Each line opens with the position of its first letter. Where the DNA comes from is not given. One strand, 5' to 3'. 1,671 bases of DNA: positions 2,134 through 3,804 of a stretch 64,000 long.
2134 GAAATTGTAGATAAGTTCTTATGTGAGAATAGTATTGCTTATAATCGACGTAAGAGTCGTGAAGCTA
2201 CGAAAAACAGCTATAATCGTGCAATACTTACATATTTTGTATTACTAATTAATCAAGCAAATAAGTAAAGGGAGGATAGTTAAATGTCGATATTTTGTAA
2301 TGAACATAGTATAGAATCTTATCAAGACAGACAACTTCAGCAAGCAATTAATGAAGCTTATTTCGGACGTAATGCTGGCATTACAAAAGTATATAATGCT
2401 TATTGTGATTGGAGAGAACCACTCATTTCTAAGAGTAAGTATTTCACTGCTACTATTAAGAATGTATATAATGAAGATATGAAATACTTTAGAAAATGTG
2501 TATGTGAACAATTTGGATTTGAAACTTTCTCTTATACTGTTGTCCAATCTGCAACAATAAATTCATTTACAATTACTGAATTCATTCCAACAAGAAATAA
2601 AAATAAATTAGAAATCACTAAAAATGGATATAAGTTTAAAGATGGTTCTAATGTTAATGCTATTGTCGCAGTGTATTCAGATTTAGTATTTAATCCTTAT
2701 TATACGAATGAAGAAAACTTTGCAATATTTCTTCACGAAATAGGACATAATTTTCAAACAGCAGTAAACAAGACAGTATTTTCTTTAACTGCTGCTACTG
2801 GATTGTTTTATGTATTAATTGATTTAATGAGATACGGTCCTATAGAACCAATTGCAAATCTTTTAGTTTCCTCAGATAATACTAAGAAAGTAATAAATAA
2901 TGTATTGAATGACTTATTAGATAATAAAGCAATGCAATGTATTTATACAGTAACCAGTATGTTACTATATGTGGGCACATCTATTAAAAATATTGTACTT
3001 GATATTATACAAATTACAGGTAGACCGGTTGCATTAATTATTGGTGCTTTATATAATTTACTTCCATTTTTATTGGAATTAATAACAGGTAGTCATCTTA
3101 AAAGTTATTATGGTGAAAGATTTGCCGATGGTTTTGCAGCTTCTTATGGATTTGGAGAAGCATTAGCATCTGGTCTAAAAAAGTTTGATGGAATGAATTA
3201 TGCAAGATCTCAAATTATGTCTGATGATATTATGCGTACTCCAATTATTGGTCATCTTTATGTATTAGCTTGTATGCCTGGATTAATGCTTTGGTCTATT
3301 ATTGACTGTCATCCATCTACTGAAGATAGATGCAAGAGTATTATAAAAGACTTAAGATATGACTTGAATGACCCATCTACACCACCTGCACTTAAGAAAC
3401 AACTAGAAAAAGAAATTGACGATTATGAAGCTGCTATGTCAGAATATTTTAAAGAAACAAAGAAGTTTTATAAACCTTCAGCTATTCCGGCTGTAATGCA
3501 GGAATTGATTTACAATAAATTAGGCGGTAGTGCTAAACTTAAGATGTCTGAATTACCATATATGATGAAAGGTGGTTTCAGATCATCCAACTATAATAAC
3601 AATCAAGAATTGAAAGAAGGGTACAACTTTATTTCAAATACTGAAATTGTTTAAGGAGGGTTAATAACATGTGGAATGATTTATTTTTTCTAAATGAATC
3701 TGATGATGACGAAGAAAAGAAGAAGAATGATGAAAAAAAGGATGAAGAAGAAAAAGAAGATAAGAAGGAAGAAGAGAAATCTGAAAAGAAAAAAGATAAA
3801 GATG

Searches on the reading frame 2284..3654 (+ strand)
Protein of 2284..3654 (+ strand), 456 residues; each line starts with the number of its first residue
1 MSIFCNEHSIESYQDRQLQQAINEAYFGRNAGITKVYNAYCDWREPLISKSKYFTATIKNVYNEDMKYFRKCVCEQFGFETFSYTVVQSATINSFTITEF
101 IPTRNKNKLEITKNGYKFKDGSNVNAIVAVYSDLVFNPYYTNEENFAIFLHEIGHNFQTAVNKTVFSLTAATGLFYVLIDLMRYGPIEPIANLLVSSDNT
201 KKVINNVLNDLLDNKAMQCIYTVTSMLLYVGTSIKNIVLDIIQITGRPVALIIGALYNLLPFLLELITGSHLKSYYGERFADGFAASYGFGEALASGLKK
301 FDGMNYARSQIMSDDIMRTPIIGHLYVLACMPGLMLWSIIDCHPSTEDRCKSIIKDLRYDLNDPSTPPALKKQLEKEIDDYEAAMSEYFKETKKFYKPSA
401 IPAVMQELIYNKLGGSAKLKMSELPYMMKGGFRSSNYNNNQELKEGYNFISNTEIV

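Call 19: search_protein_families(library=pfam, proteins=[window:2284-3654:+], max_evalue=0.001)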
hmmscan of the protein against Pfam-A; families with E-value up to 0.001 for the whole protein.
window:2284-3654:+ (456 aa): 0 families

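Call 21: search_protein_families(library=phrogs, proteins=[window:2284-3654:+], max_evalue=0.001)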
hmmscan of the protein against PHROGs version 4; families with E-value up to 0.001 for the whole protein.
window:2284-3654:+ (456 aa): 1 family
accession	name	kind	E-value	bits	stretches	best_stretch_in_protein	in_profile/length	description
phrog_2767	-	unknown function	1.1e-16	61.7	1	106-395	118-398/442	-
